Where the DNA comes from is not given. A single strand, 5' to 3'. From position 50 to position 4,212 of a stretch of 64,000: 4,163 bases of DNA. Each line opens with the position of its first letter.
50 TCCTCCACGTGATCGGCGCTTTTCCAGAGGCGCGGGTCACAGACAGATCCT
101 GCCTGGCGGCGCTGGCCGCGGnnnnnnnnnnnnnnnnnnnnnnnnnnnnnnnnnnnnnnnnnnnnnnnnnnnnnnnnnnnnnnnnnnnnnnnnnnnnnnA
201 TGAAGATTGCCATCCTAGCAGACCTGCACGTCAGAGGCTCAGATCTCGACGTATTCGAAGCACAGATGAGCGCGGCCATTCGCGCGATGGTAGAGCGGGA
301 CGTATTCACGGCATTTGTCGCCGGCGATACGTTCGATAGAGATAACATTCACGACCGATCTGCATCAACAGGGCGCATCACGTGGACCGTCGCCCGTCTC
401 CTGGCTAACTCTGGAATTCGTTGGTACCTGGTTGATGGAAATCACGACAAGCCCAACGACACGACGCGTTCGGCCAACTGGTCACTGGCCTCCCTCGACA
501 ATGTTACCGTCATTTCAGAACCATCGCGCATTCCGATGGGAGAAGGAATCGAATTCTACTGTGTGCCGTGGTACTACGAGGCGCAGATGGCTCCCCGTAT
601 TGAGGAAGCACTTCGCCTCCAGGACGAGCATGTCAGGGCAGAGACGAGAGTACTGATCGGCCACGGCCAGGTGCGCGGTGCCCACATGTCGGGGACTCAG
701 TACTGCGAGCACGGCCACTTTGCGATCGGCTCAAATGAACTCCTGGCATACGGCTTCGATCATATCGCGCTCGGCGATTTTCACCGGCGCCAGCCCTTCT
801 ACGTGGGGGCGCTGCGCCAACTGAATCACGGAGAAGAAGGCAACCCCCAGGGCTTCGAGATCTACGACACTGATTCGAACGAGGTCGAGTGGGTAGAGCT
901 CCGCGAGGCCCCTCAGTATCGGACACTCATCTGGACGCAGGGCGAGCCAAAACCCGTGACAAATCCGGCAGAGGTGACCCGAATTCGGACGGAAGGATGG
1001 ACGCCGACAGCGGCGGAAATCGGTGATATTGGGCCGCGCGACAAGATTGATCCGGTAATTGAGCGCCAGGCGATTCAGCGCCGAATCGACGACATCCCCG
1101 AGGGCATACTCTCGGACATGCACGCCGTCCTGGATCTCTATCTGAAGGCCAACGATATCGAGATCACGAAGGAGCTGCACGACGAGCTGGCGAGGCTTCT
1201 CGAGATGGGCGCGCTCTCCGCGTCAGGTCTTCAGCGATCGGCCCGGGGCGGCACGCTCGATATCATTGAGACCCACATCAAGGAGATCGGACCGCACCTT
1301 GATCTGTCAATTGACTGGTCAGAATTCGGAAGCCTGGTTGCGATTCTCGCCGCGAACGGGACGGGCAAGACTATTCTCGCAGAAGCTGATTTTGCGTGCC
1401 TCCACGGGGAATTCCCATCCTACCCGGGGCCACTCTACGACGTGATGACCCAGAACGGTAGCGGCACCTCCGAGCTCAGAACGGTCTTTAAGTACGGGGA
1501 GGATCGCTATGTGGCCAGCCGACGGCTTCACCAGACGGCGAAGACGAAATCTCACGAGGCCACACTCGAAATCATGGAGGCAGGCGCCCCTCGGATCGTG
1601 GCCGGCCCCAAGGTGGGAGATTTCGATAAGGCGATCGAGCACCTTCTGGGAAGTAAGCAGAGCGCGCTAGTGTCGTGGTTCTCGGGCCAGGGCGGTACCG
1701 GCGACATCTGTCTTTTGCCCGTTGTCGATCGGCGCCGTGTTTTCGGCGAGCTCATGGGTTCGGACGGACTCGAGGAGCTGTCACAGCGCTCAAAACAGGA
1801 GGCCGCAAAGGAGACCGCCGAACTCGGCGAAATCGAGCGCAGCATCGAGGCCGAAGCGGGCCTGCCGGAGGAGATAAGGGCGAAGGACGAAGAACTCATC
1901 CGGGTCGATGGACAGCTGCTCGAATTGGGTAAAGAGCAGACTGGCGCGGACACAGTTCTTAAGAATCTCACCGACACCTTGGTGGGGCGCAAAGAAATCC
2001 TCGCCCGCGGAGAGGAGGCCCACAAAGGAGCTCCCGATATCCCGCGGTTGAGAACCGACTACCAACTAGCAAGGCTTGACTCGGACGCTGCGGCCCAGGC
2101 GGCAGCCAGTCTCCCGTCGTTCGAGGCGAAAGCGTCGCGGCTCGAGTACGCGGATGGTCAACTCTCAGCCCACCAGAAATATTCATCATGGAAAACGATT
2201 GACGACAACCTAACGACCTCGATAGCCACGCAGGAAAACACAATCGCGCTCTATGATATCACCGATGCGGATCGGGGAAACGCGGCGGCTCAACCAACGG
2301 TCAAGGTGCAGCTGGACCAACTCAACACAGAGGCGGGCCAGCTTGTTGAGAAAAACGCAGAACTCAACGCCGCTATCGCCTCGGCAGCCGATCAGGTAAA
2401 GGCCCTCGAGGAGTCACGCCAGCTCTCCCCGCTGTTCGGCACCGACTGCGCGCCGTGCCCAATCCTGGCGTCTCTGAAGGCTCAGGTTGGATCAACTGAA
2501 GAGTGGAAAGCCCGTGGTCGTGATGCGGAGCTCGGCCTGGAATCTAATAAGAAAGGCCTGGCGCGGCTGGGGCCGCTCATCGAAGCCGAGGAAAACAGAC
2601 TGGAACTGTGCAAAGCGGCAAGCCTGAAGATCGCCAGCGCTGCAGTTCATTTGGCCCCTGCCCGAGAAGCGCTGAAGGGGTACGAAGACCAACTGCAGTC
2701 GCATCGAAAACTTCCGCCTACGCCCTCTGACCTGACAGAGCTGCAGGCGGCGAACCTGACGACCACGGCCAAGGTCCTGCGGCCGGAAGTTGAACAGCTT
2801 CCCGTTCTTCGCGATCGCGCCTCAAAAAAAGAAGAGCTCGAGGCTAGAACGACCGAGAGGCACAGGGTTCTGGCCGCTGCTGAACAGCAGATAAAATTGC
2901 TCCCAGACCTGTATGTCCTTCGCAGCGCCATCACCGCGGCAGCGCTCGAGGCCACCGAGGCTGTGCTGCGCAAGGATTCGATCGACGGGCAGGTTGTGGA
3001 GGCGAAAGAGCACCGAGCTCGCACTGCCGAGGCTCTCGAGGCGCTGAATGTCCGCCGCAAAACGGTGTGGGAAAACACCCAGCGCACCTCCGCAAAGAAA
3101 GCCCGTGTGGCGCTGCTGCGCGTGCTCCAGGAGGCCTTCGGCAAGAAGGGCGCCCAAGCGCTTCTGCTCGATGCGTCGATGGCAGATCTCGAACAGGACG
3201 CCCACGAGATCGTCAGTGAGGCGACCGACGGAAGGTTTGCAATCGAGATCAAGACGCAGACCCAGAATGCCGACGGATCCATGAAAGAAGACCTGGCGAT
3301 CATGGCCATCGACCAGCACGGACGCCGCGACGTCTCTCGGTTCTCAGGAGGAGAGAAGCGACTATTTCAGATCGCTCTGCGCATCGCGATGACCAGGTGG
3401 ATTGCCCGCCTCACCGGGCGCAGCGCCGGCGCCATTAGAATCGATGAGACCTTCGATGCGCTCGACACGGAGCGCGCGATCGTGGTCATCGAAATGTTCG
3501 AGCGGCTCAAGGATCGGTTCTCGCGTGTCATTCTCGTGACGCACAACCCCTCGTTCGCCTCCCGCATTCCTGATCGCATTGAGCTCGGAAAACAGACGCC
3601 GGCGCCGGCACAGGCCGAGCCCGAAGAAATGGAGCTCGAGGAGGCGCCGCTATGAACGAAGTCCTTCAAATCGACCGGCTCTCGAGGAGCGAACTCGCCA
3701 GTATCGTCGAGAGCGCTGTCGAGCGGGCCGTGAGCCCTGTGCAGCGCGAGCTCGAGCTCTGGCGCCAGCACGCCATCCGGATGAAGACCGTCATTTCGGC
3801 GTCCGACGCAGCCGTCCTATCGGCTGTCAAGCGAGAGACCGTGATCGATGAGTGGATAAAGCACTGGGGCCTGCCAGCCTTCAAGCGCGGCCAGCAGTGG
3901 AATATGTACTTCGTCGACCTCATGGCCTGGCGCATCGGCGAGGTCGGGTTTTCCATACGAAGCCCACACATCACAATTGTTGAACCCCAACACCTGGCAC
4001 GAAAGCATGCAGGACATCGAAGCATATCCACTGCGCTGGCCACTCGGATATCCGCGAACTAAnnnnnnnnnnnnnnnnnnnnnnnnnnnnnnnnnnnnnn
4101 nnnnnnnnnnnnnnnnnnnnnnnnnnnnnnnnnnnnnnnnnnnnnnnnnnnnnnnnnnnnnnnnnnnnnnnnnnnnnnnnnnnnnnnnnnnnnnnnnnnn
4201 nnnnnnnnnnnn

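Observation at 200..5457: Candidate novel nuclease operon: single-chain SbcD-SbcC(Rad50, CxxC hook) fusion, HTH, J-domain protein and DEDDh exonuclease-DUF3820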

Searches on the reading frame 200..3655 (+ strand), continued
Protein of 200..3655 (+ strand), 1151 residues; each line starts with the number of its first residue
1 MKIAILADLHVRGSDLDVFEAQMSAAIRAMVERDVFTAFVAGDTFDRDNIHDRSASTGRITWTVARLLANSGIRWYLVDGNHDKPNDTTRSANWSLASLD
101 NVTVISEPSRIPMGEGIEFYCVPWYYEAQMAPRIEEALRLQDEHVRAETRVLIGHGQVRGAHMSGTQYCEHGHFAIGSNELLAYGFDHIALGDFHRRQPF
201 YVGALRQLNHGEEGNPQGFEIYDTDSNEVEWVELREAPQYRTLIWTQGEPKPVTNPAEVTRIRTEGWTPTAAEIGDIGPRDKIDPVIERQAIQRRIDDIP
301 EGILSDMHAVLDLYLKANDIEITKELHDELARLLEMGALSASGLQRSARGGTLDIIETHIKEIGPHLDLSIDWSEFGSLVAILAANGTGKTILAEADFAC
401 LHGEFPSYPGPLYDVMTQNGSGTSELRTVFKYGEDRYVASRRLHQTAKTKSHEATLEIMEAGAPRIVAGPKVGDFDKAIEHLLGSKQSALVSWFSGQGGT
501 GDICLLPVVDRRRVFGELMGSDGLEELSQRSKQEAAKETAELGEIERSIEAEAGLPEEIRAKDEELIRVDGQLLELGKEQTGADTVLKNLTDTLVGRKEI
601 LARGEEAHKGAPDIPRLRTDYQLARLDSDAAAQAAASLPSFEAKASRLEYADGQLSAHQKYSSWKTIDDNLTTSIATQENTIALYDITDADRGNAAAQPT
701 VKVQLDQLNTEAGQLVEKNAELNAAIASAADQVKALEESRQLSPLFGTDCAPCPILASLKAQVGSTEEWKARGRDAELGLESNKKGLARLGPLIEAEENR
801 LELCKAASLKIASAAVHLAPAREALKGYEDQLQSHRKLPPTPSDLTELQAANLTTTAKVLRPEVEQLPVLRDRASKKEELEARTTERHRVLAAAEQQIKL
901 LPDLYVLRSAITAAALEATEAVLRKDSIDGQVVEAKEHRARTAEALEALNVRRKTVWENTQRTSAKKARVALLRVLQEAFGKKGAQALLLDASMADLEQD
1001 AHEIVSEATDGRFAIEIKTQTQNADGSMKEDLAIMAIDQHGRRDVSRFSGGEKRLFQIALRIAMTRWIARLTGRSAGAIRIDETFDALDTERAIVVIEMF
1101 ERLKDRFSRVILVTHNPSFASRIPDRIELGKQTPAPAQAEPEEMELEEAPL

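Call 98: search_protein_families(library=phrogs, proteins=[L126:10907-12232:+, L150:9074-9697:+, L161:11317-12576:+, L145:7857-8564:+, L118:14275-15564:+, L127:1636-2748:+, L097:6268-7245:+, L098:10921-11886:+, L149:8373-9203:+, L135:12266-13399:+], max_evalue=0.00001)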
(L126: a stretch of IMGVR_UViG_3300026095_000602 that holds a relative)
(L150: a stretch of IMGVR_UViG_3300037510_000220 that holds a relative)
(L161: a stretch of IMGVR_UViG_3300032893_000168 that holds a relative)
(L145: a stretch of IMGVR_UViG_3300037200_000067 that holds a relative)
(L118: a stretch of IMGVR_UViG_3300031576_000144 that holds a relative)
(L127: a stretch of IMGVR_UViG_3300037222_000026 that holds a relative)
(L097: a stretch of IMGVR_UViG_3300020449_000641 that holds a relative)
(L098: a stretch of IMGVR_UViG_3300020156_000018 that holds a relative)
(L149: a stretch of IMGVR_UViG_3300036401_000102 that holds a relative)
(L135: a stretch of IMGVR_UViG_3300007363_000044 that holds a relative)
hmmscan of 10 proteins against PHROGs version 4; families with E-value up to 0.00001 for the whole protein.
L126:10907-12232:+ (441 aa): 1 family
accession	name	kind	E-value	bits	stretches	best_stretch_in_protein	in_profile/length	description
phrog_2045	-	unknown function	2.5e-102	343.3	1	70-431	2-288/299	-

L150:9074-9697:+ (207 aa): 4 families
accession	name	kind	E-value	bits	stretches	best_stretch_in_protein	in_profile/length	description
phrog_874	-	unknown function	3.7e-72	244.1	1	1-206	65-258/277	-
phrog_18361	-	unknown function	1.1e-24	88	1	116-205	1-86/92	-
phrog_27495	-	unknown function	1.4e-15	58.5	2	1-29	5-33/186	-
phrog_28019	-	unknown function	9.1e-12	45.8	1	1-30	1-30/55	-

L161:11317-12576:+ (419 aa): 12 families
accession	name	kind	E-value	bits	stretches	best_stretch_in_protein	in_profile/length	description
phrog_116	-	other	5.1e-95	320.4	1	4-416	206-491/779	DNA methyltransferase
phrog_363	-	other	2e-66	225.4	1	4-417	52-315/327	DNA methyltransferase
phrog_864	-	DNA, RNA and nucleotide metabolism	1.8e-27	97.2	1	31-415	662-1052/1064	DNA primase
phrog_16528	-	other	2.3e-27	97.1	1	262-417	101-220/236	DNA methyltransferase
phrog_16427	-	other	6.8e-17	62.9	1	356-415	105-169/235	DNA methyltransferase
phrog_26324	-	other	1e-16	62.6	1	351-415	131-204/210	DNA methyltransferase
phrog_5999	-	other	1.3e-15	58.3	1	6-99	3-103/109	DNA methyltransferase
phrog_29583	-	other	1.8e-12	47.7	1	67-175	79-199/468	DNA methyltransferase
phrog_17284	-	unknown function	3.9e-12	47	1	363-416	155-212/245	-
phrog_13621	-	unknown function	1.5e-10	42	1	365-416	52-110/121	-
phrog_36001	-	unknown function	1.1e-06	28.2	1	95-166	490-561/715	-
phrog_23296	-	other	4.7e-06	27.4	0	384-416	24-56/68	DNA methyltransferase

L145:7857-8564:+ (235 aa): 3 families
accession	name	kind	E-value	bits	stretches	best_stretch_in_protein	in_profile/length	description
phrog_149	-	DNA, RNA and nucleotide metabolism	5.8e-35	122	1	24-232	585-801/1242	exonuclease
phrog_434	-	DNA, RNA and nucleotide metabolism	2.3e-21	77.5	1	37-225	46-237/372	RecE-like recombination exonuclease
phrog_7655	-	DNA, RNA and nucleotide metabolism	1.2e-10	41.9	1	44-182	6-142/551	RecE-like recombination exonuclease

L118:14275-15564:+ (429 aa): 9 families
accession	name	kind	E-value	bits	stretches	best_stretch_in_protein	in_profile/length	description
phrog_498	-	other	2.6e-99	334.5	1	6-423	30-431/633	DNA methyltransferase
phrog_67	-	other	2.8e-28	100.4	1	173-421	113-353/743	DNA methyltransferase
phrog_23085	-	unknown function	6.9e-21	75.4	1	314-419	3-113/138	-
phrog_3008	-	other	2.3e-20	73.9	1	343-426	143-226/244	DNA methyltransferase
phrog_18293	-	other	1.8e-09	38.6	1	337-415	32-111/119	methyltransferase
phrog_8071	-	DNA, RNA and nucleotide metabolism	1.1e-06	29.2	1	11-219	7-207/389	ParB-like partition protein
phrog_1033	-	DNA, RNA and nucleotide metabolism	2.3e-06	28.6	1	34-104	58-131/334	ParB-like partition protein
phrog_23148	-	unknown function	3.1e-06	28.3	1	319-413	57-148/165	-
phrog_9353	-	unknown function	7.9e-06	26.9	0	12-127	12-124/245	-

L127:1636-2748:+ (370 aa): 2 families
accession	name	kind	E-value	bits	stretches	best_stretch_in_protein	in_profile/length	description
phrog_412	-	DNA, RNA and nucleotide metabolism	2.6e-71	242.2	1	46-365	112-415/440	exonuclease VIII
phrog_607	-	DNA, RNA and nucleotide metabolism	2.5e-18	66.8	1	51-341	558-860/883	exonuclease VII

L097:6268-7245:+ (325 aa): 2 families
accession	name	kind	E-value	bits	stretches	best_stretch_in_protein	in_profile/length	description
phrog_561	-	DNA, RNA and nucleotide metabolism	1.1e-67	230.8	1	67-268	270-486/633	RecT-like ssDNA annealing protein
phrog_2449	-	DNA, RNA and nucleotide metabolism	5.8e-06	27.1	1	203-323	153-286/301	single strand annealing protein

L098:10921-11886:+ (321 aa): 2 families
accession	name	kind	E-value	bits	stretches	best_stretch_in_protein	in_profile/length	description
phrog_148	-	DNA, RNA and nucleotide metabolism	4.3e-65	221.7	1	30-276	5-246/387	RecT-like ssDNA annealing protein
phrog_34786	-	unknown function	1.7e-16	61.3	1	60-135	32-109/116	-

L149:8373-9203:+ (276 aa): 2 families
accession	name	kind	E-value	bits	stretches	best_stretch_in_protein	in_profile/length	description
phrog_424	-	moron, auxiliary metabolic gene and host takeover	4.3e-44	152.2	1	2-262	154-404/460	phosphoadenosine phosphosulfate reductase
phrog_33262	-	moron, auxiliary metabolic gene and host takeover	3.3e-14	53.3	1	13-223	5-206/495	phosphoadenosine phosphosulfate reductase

L135:12266-13399:+ (377 aa): 3 families
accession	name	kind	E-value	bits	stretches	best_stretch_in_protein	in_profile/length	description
phrog_1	-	integration and excision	6.7e-29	102.6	1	9-339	114-441/611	integrase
phrog_216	-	integration and excision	3.2e-17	63.6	1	197-336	75-228/301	integrase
phrog_7244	-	integration and excision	4.7e-08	33.6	1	201-243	201-243/263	integrase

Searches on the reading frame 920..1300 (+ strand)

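Call 30: search_protein_families(library=pfam, proteins=[window:920-1300:+], max_evalue=10)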
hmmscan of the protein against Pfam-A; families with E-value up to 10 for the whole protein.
window:920-1300:+ (127 aa): 1 family
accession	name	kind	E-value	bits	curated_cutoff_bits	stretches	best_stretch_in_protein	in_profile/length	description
PF09641.16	DUF2026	-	0.2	11.8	25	1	42-96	108-160/205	Protein of unknown function (DUF2026)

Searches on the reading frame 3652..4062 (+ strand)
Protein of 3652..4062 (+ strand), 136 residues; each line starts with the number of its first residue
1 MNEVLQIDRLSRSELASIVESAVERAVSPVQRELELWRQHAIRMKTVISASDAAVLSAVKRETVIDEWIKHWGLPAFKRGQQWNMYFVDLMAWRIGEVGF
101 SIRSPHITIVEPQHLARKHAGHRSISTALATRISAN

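Call 3: search_protein_families(library=pfam, proteins=[window:3652-4062:+], max_evalue=0.1)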
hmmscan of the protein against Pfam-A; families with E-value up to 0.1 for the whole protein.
window:3652-4062:+ (136 aa): 1 family
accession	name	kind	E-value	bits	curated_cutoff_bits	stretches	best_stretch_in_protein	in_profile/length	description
PF12728.13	HTH_17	-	0.0089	16.7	27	1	49-93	3-46/51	Helix-turn-helix domain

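Call 4: search_protein_families(library=phrogs, proteins=[window:3652-4062:+], max_evalue=0.01)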
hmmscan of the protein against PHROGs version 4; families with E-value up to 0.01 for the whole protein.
window:3652-4062:+ (136 aa): 1 family
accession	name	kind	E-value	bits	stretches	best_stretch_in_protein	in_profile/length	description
phrog_15534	-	DNA, RNA and nucleotide metabolism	0.00033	22.1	1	45-93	41-87/93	HTH DNA binding protein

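Call 5: search_protein_families(library=padloc, proteins=[window:3652-4062:+], max_evalue=0.01)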
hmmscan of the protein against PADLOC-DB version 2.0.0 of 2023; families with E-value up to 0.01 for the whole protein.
window:3652-4062:+ (136 aa): 0 families

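Call 30: search_protein_families(library=pfam, proteins=[window:3652-4062:+], max_evalue=10)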
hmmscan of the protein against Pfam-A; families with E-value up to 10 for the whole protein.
window:3652-4062:+ (136 aa): 1 family
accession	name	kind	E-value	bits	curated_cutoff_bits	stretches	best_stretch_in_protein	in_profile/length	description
PF12728.13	HTH_17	-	0.0089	16.7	27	1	49-93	3-46/51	Helix-turn-helix domain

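Call 43: search_protein_families(library=ncbifam, proteins=[window:3652-4062:+], max_evalue=0.1)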
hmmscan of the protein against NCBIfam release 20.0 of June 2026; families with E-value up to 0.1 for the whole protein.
window:3652-4062:+ (136 aa): 2 families
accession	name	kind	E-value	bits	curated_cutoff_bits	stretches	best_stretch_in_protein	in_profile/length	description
NF047737.1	antiphage_MADS1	equivalog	0.0043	17.3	80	1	55-93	12-48/49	methylation-associated defense system helix-turn-helix domain-containing protein MAD1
NF058648.1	ECF_sub_HI1622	equivalog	0.038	14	100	1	12-49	125-161/180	NikL family nickel/cobalt ECF transporter subunit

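Call 67: search_dna_similar(query=window:3652-4062:+, collection=phages, mode=protein, max_evalue=0.01, max_rows=10)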
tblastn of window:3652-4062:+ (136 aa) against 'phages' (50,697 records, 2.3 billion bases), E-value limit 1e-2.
No match.
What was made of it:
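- Gene 2 has no phage homologue (call 67).
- Tried and rejected: Gene 2 has no match in phage records at E up to 0.01 (call 67).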

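Call 98: search_protein_families(library=phrogs, proteins=[L126:10907-12232:+, L150:9074-9697:+, L161:11317-12576:+, L145:7857-8564:+, L118:14275-15564:+, L127:1636-2748:+, L097:6268-7245:+, L098:10921-11886:+, L149:8373-9203:+, L135:12266-13399:+], max_evalue=0.00001)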
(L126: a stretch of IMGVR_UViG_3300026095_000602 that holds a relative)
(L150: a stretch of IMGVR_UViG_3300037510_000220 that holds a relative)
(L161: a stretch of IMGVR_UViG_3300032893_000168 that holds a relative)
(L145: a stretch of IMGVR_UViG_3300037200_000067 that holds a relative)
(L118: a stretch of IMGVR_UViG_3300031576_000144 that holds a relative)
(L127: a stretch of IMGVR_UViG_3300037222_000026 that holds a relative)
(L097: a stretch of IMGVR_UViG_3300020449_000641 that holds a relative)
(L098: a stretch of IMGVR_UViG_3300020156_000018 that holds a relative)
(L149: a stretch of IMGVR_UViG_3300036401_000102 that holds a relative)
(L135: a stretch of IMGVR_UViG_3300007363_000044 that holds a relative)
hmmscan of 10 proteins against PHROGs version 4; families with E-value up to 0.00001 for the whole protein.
L126:10907-12232:+ (441 aa): 1 family
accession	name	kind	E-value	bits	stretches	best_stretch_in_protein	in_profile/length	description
phrog_2045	-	unknown function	2.5e-102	343.3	1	70-431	2-288/299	-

L150:9074-9697:+ (207 aa): 4 families
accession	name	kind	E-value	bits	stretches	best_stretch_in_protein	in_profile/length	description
phrog_874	-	unknown function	3.7e-72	244.1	1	1-206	65-258/277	-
phrog_18361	-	unknown function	1.1e-24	88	1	116-205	1-86/92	-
phrog_27495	-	unknown function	1.4e-15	58.5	2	1-29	5-33/186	-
phrog_28019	-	unknown function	9.1e-12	45.8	1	1-30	1-30/55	-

L161:11317-12576:+ (419 aa): 12 families
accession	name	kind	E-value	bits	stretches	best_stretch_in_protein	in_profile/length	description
phrog_116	-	other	5.1e-95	320.4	1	4-416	206-491/779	DNA methyltransferase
phrog_363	-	other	2e-66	225.4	1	4-417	52-315/327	DNA methyltransferase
phrog_864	-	DNA, RNA and nucleotide metabolism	1.8e-27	97.2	1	31-415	662-1052/1064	DNA primase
phrog_16528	-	other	2.3e-27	97.1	1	262-417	101-220/236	DNA methyltransferase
phrog_16427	-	other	6.8e-17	62.9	1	356-415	105-169/235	DNA methyltransferase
phrog_26324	-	other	1e-16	62.6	1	351-415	131-204/210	DNA methyltransferase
phrog_5999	-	other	1.3e-15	58.3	1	6-99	3-103/109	DNA methyltransferase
phrog_29583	-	other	1.8e-12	47.7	1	67-175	79-199/468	DNA methyltransferase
phrog_17284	-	unknown function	3.9e-12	47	1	363-416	155-212/245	-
phrog_13621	-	unknown function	1.5e-10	42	1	365-416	52-110/121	-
phrog_36001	-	unknown function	1.1e-06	28.2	1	95-166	490-561/715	-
phrog_23296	-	other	4.7e-06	27.4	0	384-416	24-56/68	DNA methyltransferase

L145:7857-8564:+ (235 aa): 3 families
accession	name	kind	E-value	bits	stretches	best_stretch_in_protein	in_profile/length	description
phrog_149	-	DNA, RNA and nucleotide metabolism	5.8e-35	122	1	24-232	585-801/1242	exonuclease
phrog_434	-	DNA, RNA and nucleotide metabolism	2.3e-21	77.5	1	37-225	46-237/372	RecE-like recombination exonuclease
phrog_7655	-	DNA, RNA and nucleotide metabolism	1.2e-10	41.9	1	44-182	6-142/551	RecE-like recombination exonuclease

L118:14275-15564:+ (429 aa): 9 families
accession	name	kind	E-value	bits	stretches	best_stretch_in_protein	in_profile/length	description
phrog_498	-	other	2.6e-99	334.5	1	6-423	30-431/633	DNA methyltransferase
phrog_67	-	other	2.8e-28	100.4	1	173-421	113-353/743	DNA methyltransferase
phrog_23085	-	unknown function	6.9e-21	75.4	1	314-419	3-113/138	-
phrog_3008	-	other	2.3e-20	73.9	1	343-426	143-226/244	DNA methyltransferase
phrog_18293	-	other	1.8e-09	38.6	1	337-415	32-111/119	methyltransferase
phrog_8071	-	DNA, RNA and nucleotide metabolism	1.1e-06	29.2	1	11-219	7-207/389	ParB-like partition protein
phrog_1033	-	DNA, RNA and nucleotide metabolism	2.3e-06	28.6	1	34-104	58-131/334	ParB-like partition protein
phrog_23148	-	unknown function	3.1e-06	28.3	1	319-413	57-148/165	-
phrog_9353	-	unknown function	7.9e-06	26.9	0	12-127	12-124/245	-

L127:1636-2748:+ (370 aa): 2 families
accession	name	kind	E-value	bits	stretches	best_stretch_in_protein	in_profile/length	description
phrog_412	-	DNA, RNA and nucleotide metabolism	2.6e-71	242.2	1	46-365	112-415/440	exonuclease VIII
phrog_607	-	DNA, RNA and nucleotide metabolism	2.5e-18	66.8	1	51-341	558-860/883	exonuclease VII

L097:6268-7245:+ (325 aa): 2 families
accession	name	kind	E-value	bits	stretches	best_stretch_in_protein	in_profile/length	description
phrog_561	-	DNA, RNA and nucleotide metabolism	1.1e-67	230.8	1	67-268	270-486/633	RecT-like ssDNA annealing protein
phrog_2449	-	DNA, RNA and nucleotide metabolism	5.8e-06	27.1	1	203-323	153-286/301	single strand annealing protein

L098:10921-11886:+ (321 aa): 2 families
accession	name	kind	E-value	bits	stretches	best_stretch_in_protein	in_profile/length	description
phrog_148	-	DNA, RNA and nucleotide metabolism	4.3e-65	221.7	1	30-276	5-246/387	RecT-like ssDNA annealing protein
phrog_34786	-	unknown function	1.7e-16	61.3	1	60-135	32-109/116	-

L149:8373-9203:+ (276 aa): 2 families
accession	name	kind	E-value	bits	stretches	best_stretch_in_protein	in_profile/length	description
phrog_424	-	moron, auxiliary metabolic gene and host takeover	4.3e-44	152.2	1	2-262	154-404/460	phosphoadenosine phosphosulfate reductase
phrog_33262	-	moron, auxiliary metabolic gene and host takeover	3.3e-14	53.3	1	13-223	5-206/495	phosphoadenosine phosphosulfate reductase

L135:12266-13399:+ (377 aa): 3 families
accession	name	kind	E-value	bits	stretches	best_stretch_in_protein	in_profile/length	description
phrog_1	-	integration and excision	6.7e-29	102.6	1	9-339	114-441/611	integrase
phrog_216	-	integration and excision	3.2e-17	63.6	1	197-336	75-228/301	integrase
phrog_7244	-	integration and excision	4.7e-08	33.6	1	201-243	201-243/263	integrase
